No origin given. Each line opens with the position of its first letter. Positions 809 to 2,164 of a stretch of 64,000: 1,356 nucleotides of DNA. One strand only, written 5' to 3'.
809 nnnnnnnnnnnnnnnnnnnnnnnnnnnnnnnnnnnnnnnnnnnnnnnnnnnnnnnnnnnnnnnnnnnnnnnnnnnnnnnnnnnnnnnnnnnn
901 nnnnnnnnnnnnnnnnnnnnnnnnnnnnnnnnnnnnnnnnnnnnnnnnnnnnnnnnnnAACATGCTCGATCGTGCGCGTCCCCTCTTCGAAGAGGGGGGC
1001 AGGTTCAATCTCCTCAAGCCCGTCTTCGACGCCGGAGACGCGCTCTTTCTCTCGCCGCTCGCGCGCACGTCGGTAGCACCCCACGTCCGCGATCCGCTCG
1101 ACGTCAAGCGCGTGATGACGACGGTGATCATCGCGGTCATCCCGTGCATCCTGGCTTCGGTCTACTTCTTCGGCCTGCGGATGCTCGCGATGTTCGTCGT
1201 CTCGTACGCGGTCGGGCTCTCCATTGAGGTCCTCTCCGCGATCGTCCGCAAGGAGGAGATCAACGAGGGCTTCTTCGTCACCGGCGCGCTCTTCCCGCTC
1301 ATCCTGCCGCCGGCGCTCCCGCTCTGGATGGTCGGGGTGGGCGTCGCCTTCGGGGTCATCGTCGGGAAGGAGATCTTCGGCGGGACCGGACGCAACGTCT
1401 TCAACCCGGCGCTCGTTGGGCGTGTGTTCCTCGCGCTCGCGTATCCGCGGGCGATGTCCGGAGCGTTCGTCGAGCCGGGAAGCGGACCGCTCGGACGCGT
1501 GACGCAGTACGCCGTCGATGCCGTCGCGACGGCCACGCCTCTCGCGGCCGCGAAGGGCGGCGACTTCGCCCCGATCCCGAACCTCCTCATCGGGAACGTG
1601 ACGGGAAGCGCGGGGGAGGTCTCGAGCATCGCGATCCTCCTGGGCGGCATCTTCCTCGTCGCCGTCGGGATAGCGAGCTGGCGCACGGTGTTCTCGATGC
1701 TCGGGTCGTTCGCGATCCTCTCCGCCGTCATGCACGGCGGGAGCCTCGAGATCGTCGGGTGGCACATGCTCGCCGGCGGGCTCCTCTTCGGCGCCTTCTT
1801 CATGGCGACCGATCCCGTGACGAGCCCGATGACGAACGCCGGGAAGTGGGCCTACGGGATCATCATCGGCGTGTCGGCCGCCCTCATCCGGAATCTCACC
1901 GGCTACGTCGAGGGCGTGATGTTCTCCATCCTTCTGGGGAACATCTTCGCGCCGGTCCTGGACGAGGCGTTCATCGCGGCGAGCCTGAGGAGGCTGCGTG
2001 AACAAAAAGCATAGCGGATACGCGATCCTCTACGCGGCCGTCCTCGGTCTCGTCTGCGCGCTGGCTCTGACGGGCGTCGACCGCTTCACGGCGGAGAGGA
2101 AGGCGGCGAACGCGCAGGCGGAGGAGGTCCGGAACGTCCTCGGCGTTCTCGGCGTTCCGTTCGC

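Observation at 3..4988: Nqr operon whose A subunit retains RnfC-type 2x[4Fe-4S] ferredoxin motifs while the terminal subunit is a canonical NqrF: a possible Rnf-to-Nqr evolutionary intermediate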

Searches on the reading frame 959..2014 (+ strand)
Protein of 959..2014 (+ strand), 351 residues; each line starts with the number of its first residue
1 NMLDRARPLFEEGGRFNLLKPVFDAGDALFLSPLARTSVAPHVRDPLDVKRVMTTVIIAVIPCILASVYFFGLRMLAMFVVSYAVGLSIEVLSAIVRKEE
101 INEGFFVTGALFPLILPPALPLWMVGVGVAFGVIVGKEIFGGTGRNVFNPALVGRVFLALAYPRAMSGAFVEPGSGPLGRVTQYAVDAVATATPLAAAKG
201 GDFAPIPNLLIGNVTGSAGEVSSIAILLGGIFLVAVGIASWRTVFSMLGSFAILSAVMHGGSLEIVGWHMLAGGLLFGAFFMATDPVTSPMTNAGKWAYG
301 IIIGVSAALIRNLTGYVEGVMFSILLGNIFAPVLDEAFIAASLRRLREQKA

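Call 27: search_solved_structures(query=window:959-2014:+, max_evalue=0.001, show_alignments=3)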
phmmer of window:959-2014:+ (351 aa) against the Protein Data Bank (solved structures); distinct sequences matched with E-value up to 0.001: 6.
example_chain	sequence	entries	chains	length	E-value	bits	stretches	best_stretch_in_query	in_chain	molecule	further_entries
9lrr_B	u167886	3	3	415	1.4e-74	254.8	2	75-345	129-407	Na(+)-translocating NADH-quinone reductase subunit B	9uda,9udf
7xk3_B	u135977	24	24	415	4e-74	253.3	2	75-345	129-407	Na(+)-translocating NADH-quinone reductase subunit B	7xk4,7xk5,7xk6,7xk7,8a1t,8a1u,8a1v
9ud3_B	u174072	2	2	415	8.6e-74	252.2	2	75-345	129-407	Na(+)-translocating NADH-quinone reductase subunit B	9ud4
7zc6_D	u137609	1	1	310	2.1e-48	168.7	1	37-335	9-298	RnfD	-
9eri_D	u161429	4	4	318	2.8e-44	155.1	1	37-336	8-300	Na(+)-translocating ferredoxin:NAD(+) oxidoreductase complex subunit D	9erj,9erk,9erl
8ahx_D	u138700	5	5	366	3.5e-34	122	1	38-337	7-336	Ion-translocating oxidoreductase complex subunit D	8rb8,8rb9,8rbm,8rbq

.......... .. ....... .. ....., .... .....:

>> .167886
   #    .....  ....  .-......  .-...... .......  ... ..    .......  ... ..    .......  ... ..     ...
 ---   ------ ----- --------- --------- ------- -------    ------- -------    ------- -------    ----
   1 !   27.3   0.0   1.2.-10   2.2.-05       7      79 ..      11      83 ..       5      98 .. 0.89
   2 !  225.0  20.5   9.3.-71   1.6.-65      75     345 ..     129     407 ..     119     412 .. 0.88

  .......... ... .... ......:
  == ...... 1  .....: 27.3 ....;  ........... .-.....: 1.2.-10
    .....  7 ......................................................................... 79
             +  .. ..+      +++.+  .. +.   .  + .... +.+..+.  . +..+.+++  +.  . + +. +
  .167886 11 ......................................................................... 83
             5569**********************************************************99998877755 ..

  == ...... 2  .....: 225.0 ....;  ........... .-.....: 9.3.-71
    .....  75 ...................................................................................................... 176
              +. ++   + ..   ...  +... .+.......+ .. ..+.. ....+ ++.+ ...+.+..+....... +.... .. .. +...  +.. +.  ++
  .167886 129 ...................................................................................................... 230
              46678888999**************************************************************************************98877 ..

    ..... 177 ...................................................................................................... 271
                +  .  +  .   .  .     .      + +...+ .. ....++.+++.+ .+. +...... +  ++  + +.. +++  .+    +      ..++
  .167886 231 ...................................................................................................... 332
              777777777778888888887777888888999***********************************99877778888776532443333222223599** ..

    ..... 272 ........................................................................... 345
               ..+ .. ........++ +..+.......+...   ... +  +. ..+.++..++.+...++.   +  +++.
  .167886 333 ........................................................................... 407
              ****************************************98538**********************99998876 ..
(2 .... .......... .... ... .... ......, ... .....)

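Call 48: search_dna_similar(query=window:959-2014:+, collection=plasmids, mode=protein, max_rows=40, rows=spread, max_evalue=1e-10)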
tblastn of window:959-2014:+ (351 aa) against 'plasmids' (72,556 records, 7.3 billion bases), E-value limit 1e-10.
Records with a match: 69; places in all: 72; records where one place covers at least 80% of the query: 62.
Best place of each record, by identity: <60% 69.
By first word of the organism name: Leisingera 17; Ruegeria 7; Vibrio 5; Klebsiella 4; Escherichia 4; Tritonibacter 3; Parabacteroides 2; Bacteroides 2; Phocaeicola 2; Neisseria 2; and 19 more.
By predicted mobility (MOB-suite, as given by PLSDB): non-mobilizable 65; mobilizable 3; conjugative 1.
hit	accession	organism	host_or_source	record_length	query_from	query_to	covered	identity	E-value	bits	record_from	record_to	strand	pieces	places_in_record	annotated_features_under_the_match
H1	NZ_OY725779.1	Parabacteroides distasonis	-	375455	1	348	99%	40.4%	8e-61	218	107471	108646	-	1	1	NADH:ubiquinone reductase (Na(+)-transporting) subunit B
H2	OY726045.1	Phocaeicola massiliensis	-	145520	1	350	100%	39.3%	6e-60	215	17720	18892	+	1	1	record has no annotation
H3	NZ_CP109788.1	Leisingera thetidis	-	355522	1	345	98%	37.8%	3e-55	201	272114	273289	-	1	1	NADH:ubiquinone reductase (Na(+)-transporting) subunit B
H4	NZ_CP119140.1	Neisseria gonorrhoeae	Homo sapiens,whole organism,blood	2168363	1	350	100%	37.1%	8e-49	183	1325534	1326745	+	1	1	none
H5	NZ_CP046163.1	Vibrio sp. THAF191c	pure culture,Surface of a polyethylene ...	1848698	3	351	99%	37.2%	1e-51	191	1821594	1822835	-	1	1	none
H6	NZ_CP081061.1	Leisingera aquaemixtae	-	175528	1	345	98%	37.5%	4e-56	204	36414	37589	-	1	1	NADH:ubiquinone reductase (Na(+)-transporting) subunit B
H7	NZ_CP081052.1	Leisingera aquaemixtae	-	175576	1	345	98%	37.5%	4e-56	204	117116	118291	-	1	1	NADH:ubiquinone reductase (Na(+)-transporting) subunit B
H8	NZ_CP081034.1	Leisingera aquaemixtae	-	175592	1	345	98%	37.5%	4e-56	204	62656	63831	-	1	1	NADH:ubiquinone reductase (Na(+)-transporting) subunit B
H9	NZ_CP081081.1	Leisingera caerulea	-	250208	1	345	98%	37.5%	8e-56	203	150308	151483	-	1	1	NADH:ubiquinone reductase (Na(+)-transporting) subunit B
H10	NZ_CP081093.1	Leisingera caerulea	-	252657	1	345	98%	37.3%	1e-55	202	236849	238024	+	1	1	NADH:ubiquinone reductase (Na(+)-transporting) subunit B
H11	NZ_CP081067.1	Leisingera caerulea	-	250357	1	345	98%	37.3%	1e-55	202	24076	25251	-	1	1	NADH:ubiquinone reductase (Na(+)-transporting) subunit B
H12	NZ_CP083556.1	Leisingera sp. S132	-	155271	1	345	98%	37.3%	1e-53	197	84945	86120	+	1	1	NADH:ubiquinone reductase (Na(+)-transporting) subunit B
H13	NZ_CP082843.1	Prevotella nigrescens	-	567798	1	351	100%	36.5%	1e-53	197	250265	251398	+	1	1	NADH:ubiquinone reductase (Na(+)-transporting) subunit B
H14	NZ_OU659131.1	Providencia alcalifaciens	Canis lupus familiaris,intestine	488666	1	349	99%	36.6%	6e-52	192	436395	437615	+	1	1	NADH:ubiquinone reductase (Na(+)-transporting) subunit B | Na(+)-translocating NADH-quinone reductase subunit C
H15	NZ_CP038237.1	Leisingera sp. NJS201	cell culture,Marine Biofilm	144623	1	345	98%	37.0%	1e-53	196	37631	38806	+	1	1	NADH:ubiquinone reductase (Na(+)-transporting) subunit B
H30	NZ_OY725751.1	Parabacteroides distasonis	-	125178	27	336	88%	36.1%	3e-29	126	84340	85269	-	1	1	RnfABCDGE type electron transport complex subunit D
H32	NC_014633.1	Ilyobacter polytropus DSM 2926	marine mud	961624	52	336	81%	37.8%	6e-32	134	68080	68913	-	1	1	RnfABCDGE type electron transport complex subunit D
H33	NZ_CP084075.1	Fusobacterium vincentii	-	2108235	31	350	91%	33.3%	1e-30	130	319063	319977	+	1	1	none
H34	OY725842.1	Subdoligranulum variabile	-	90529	38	336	85%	34.3%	1e-32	135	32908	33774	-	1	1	record has no annotation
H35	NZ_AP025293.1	Persicobacter psychrovividus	-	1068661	31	336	87%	33.5%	6e-29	125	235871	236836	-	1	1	none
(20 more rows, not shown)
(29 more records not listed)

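Call 49: get_annotated_region(hit=H1, flank=6000)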
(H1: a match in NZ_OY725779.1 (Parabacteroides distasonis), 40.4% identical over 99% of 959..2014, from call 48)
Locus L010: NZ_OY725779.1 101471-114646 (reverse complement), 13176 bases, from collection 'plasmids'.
description: Parabacteroides distasonis strain Parabacteroides distasonis TSDC17.2-1.1 plasmid 34, complete sequence
organism: Parabacteroides distasonis (NCBI taxid 823)
taxonomy: Bacteria; Bacteroidota; Bacteroidia; Bacteroidales; Tannerellaceae; Parabacteroides; Parabacteroides distasonis
host: -; source: -; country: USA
typing (MOB-suite, as given by PLSDB): non-mobilizable
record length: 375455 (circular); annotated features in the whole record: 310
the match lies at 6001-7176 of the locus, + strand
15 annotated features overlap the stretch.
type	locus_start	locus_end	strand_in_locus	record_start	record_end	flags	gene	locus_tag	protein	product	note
CDS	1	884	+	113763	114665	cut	-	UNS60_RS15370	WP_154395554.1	cation diffusion facilitator family transporter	-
CDS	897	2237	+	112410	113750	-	guaD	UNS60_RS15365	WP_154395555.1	guanine deaminase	GO:0006147 - guanine catabolic process [Evidence IEA]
CDS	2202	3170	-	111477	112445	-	-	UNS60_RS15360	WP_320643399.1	4Fe-4S binding protein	-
CDS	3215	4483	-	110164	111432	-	-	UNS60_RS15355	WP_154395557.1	DUF5103 domain-containing protein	-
CDS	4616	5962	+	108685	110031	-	-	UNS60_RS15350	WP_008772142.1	Na(+)-translocating NADH-quinone reductase subunit A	-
CDS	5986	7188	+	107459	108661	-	-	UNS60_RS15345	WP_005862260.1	NADH:ubiquinone reductase (Na(+)-transporting) subunit B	GO:0022904 - respiratory electron transport chain [Evidence IEA]; GO:0055085 - transmembrane transport [Evidence IEA]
CDS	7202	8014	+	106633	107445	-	nqrC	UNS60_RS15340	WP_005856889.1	NADH:ubiquinone reductase (Na(+)-transporting) subunit C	GO:0006814 - sodium ion transport [Evidence IEA]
CDS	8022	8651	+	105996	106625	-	-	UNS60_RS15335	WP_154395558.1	NADH:ubiquinone reductase (Na(+)-transporting) subunit D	-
CDS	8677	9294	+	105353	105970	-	nqrE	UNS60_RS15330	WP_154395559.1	NADH:ubiquinone reductase (Na(+)-transporting) subunit E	GO:0006814 - sodium ion transport [Evidence IEA]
CDS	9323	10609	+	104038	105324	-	nqrF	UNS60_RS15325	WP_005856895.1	NADH:ubiquinone reductase (Na(+)-transporting) subunit F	GO:0006814 - sodium ion transport [Evidence IEA]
CDS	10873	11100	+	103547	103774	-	-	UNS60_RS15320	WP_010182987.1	hypothetical protein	-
CDS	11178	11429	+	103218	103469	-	-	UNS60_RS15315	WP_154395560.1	hypothetical protein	-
CDS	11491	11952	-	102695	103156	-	-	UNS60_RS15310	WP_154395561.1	type I restriction enzyme HsdR N-terminal domain-containing protein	-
CDS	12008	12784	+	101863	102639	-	-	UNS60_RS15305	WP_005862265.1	AMP nucleosidase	GO:0044209 - AMP salvage [Evidence IEA]; GO:0009116 - nucleoside metabolic process [Evidence IEA]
CDS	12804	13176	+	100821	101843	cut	holA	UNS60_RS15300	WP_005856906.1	DNA polymerase III subunit delta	GO:0006260 - DNA replication [Evidence IEA]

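Call 50: get_annotated_region(hit=H13, flank=6000)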
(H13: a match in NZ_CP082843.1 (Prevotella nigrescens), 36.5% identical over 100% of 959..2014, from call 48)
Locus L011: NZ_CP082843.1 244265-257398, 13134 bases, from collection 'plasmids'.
description: Prevotella nigrescens strain FDAARGOS_1486 plasmid unnamed, complete sequence
organism: Prevotella nigrescens (NCBI taxid 28133)
taxonomy: Bacteria; Bacteroidota; Bacteroidia; Bacteroidales; Prevotellaceae; Prevotella; Prevotella nigrescens
host: -; source: -; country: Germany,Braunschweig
typing (MOB-suite, as given by PLSDB): non-mobilizable; mating-pair formation MPF_T
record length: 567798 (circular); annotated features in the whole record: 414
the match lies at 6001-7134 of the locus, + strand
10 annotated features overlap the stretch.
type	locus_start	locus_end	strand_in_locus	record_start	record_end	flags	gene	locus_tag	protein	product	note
CDS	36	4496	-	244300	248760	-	-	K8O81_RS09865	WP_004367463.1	translocation/assembly module TamB domain-containing protein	GO:0009306 - protein secretion [Evidence IEA]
CDS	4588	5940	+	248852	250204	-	-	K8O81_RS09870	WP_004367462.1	Na(+)-translocating NADH-quinone reductase subunit A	-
CDS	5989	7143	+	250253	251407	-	-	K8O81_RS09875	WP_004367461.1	NADH:ubiquinone reductase (Na(+)-transporting) subunit B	GO:0022904 - respiratory electron transport chain [Evidence IEA]; GO:0055085 - transmembrane transport [Evidence IEA]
CDS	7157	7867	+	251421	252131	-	nqrC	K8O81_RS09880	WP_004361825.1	NADH:ubiquinone reductase (Na(+)-transporting) subunit C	GO:0006814 - sodium ion transport [Evidence IEA]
CDS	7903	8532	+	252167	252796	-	-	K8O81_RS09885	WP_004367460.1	NADH:ubiquinone reductase (Na(+)-transporting) subunit D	-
CDS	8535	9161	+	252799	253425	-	nqrE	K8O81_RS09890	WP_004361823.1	NADH:ubiquinone reductase (Na(+)-transporting) subunit E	GO:0006814 - sodium ion transport [Evidence IEA]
CDS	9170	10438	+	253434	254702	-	nqrF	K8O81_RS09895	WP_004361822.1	NADH:ubiquinone reductase (Na(+)-transporting) subunit F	GO:0006814 - sodium ion transport [Evidence IEA]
CDS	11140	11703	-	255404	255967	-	-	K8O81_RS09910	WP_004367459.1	DKNYY domain-containing protein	-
CDS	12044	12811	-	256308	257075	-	-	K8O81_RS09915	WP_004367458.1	porin family protein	-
CDS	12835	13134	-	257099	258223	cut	-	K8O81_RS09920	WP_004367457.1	PCMD domain-containing protein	-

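Call 51: get_annotated_region(hit=H3, flank=6000)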
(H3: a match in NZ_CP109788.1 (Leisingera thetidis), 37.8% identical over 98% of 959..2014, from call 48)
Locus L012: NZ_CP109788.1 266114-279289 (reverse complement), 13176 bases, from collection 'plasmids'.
description: Leisingera thetidis strain BMJM1 plasmid pBMJM1_1, complete sequence
organism: Leisingera thetidis (NCBI taxid 2930199)
taxonomy: Bacteria; Pseudomonadota; Alphaproteobacteria; Rhodobacterales; Roseobacteraceae; Leisingera; Leisingera thetidis
host: -; source: -; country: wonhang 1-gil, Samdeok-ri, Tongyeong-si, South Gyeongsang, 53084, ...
typing (MOB-suite, as given by PLSDB): non-mobilizable; replicon rep_cluster_508
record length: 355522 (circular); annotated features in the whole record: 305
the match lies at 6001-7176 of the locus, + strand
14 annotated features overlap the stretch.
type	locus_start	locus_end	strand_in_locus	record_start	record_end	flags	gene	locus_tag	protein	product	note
CDS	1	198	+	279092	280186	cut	-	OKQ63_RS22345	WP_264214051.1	alcohol dehydrogenase family protein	-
CDS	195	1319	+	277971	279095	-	-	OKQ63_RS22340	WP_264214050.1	mandelate racemase/muconate lactonizing enzyme family protein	-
CDS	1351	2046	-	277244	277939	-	-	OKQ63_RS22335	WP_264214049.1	GntR family transcriptional regulator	-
CDS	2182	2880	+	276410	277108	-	-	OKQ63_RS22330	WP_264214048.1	aspartate/glutamate racemase family protein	GO:0008152 - metabolic process [Evidence IEA]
CDS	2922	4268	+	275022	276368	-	-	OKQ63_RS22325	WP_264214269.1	NCS1 family transporter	-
CDS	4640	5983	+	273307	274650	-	-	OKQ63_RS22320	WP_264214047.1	Na(+)-translocating NADH-quinone reductase subunit A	GO:0006814 - sodium ion transport [Evidence IEA]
CDS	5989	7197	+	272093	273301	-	-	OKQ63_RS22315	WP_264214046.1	NADH:ubiquinone reductase (Na(+)-transporting) subunit B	GO:0022904 - respiratory electron transport chain [Evidence IEA]; GO:0055085 - transmembrane transport [Evidence IEA]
CDS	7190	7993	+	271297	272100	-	-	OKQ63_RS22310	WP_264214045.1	Na(+)-translocating NADH-quinone reductase subunit C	GO:0006814 - sodium ion transport [Evidence IEA]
CDS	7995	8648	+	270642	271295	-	-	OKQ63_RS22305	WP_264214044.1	NADH:ubiquinone reductase (Na(+)-transporting) subunit D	-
CDS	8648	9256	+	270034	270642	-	nqrE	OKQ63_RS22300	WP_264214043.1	NADH:ubiquinone reductase (Na(+)-transporting) subunit E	GO:0006814 - sodium ion transport [Evidence IEA]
CDS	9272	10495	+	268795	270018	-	nqrF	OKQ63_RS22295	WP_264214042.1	NADH:ubiquinone reductase (Na(+)-transporting) subunit F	GO:0006814 - sodium ion transport [Evidence IEA]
CDS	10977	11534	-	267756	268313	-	-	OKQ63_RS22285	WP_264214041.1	TRAP transporter small permease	GO:0015740 - C4-dicarboxylate transport [Evidence IEA]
CDS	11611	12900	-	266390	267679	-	-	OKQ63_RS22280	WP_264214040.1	TRAP transporter large permease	GO:0008643 - carbohydrate transport [Evidence IEA]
CDS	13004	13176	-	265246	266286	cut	-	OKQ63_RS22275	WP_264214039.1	TRAP transporter substrate-binding protein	-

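Call 52: get_annotated_region(hit=H4, flank=6000)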
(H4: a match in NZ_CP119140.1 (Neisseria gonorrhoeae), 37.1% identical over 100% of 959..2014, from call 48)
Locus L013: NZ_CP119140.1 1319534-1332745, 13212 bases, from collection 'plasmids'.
description: Neisseria gonorrhoeae strain 2022NG-0076 plasmid p2022NG-0076_1, complete sequence
organism: Neisseria gonorrhoeae (NCBI taxid 485)
taxonomy: Bacteria; Pseudomonadota; Betaproteobacteria; Neisseriales; Neisseriaceae; Neisseria; Neisseria gonorrhoeae
host: -; source: Homo sapiens,whole organism,blood; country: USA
typing (MOB-suite, as given by PLSDB): non-mobilizable
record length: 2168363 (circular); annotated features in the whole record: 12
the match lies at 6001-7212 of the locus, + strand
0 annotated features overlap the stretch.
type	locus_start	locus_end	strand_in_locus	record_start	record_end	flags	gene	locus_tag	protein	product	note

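Call 53: get_annotated_region(hit=H5, flank=6000)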
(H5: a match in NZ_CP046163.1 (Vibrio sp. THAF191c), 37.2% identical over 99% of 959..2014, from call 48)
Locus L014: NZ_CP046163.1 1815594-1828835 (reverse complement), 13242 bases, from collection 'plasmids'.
description: Vibrio sp. THAF191c plasmid pTHAF191c_b, complete sequence
organism: Vibrio sp. THAF191c (NCBI taxid 2661921)
taxonomy: Bacteria; Pseudomonadota; Gammaproteobacteria; Vibrionales; Vibrionaceae; Vibrio; Vibrio sp. THAF191c
host: -; source: pure culture,Surface of a polyethylene microplastic particle present in tank 6 of a marine aquarium ...; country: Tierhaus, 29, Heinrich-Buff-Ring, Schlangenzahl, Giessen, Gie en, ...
typing (MOB-suite, as given by PLSDB): non-mobilizable
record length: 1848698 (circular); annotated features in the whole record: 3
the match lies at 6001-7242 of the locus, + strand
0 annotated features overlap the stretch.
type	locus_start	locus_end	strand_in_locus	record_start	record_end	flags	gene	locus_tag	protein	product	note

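Call 54: get_annotated_region(hit=H30, flank=6000)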
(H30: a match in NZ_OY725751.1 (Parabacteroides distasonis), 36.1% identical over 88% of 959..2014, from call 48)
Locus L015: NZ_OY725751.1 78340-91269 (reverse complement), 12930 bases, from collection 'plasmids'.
description: Parabacteroides distasonis strain Parabacteroides distasonis TSDC17.2-1.1 plasmid 6, complete sequence
organism: Parabacteroides distasonis (NCBI taxid 823)
taxonomy: Bacteria; Bacteroidota; Bacteroidia; Bacteroidales; Tannerellaceae; Parabacteroides; Parabacteroides distasonis
host: -; source: -; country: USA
typing (MOB-suite, as given by PLSDB): non-mobilizable
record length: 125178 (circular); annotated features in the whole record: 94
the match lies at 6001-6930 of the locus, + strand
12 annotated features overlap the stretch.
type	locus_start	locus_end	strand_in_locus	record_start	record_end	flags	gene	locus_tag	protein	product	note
CDS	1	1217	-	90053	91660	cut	-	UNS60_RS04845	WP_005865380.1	CTP synthase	GO:0006241 - CTP biosynthetic process [Evidence IEA]; GO:0006221 - pyrimidine nucleotide biosynthetic process [Evidence ...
CDS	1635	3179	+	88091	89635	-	-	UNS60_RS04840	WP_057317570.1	DUF3078 domain-containing protein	-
CDS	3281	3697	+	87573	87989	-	-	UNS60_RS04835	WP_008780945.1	SoxR reducing system RseC family protein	-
CDS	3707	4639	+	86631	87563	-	-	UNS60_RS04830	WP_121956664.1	Fe-S cluster domain-containing protein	-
CDS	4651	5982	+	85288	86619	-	rsxC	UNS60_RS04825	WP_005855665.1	electron transport complex subunit RsxC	-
CDS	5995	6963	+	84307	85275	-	-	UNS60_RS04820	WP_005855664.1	RnfABCDGE type electron transport complex subunit D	-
CDS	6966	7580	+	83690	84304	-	-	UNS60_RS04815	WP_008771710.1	RnfABCDGE type electron transport complex subunit G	GO:0022900 - electron transport chain [Evidence IEA]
CDS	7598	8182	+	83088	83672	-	-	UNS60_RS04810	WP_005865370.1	electron transport complex subunit E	GO:0022900 - electron transport chain [Evidence IEA]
CDS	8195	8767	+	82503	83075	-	rsxA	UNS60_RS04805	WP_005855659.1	electron transport complex subunit RsxA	GO:0022900 - electron transport chain [Evidence IEA]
CDS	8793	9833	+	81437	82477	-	galE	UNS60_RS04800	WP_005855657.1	UDP-glucose 4-epimerase GalE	GO:0006012 - galactose metabolic process [Evidence IEA]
CDS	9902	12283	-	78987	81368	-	-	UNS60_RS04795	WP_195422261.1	response regulator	GO:0000160 - phosphorelay signal transduction system [Evidence IEA]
CDS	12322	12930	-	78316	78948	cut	-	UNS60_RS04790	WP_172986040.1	HAD family phosphatase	-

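Call 55: get_annotated_region(hit=H32, flank=6000)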
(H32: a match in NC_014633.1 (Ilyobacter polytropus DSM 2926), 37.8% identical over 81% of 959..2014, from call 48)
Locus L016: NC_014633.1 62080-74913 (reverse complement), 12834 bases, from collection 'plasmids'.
description: Ilyobacter polytropus DSM 2926 plasmid pILYOP01, complete sequence
organism: Ilyobacter polytropus DSM 2926 (NCBI taxid 572544)
taxonomy: Bacteria; Fusobacteriota; Fusobacteriia; Fusobacteriales; Fusobacteriaceae; Ilyobacter; Ilyobacter polytropus; Ilyobacter polytropus DSM 2926
host: -; source: marine mud; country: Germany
typing (MOB-suite, as given by PLSDB): non-mobilizable; replicon rep_cluster_99
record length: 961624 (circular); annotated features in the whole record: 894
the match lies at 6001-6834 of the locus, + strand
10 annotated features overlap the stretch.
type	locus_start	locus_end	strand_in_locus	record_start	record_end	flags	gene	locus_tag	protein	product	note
CDS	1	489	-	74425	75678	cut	-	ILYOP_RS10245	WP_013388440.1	putative peptidoglycan glycosyltransferase FtsW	-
CDS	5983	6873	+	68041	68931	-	-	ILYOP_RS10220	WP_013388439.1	RnfABCDGE type electron transport complex subunit D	-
CDS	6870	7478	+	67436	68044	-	-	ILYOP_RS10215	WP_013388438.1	FMN-binding protein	-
CDS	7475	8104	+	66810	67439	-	-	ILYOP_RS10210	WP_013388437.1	NADH:ubiquinone reductase (Na(+)-transporting) subunit D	-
CDS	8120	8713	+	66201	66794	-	-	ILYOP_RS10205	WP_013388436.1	Rnf-Nqr domain containing protein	-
CDS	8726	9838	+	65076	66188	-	-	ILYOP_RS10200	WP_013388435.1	2Fe-2S iron-sulfur cluster binding domain-containing protein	-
CDS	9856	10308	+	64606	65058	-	-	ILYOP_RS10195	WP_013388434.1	hypothetical protein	-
CDS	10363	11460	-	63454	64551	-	-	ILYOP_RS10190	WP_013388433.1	ATP-dependent 6-phosphofructokinase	GO:0006002 - fructose 6-phosphate metabolic process [Evidence IEA]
CDS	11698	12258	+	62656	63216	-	-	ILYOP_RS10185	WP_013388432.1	manganese efflux pump MntP family protein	-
CDS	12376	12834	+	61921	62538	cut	-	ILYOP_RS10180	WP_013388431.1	nitroreductase family protein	-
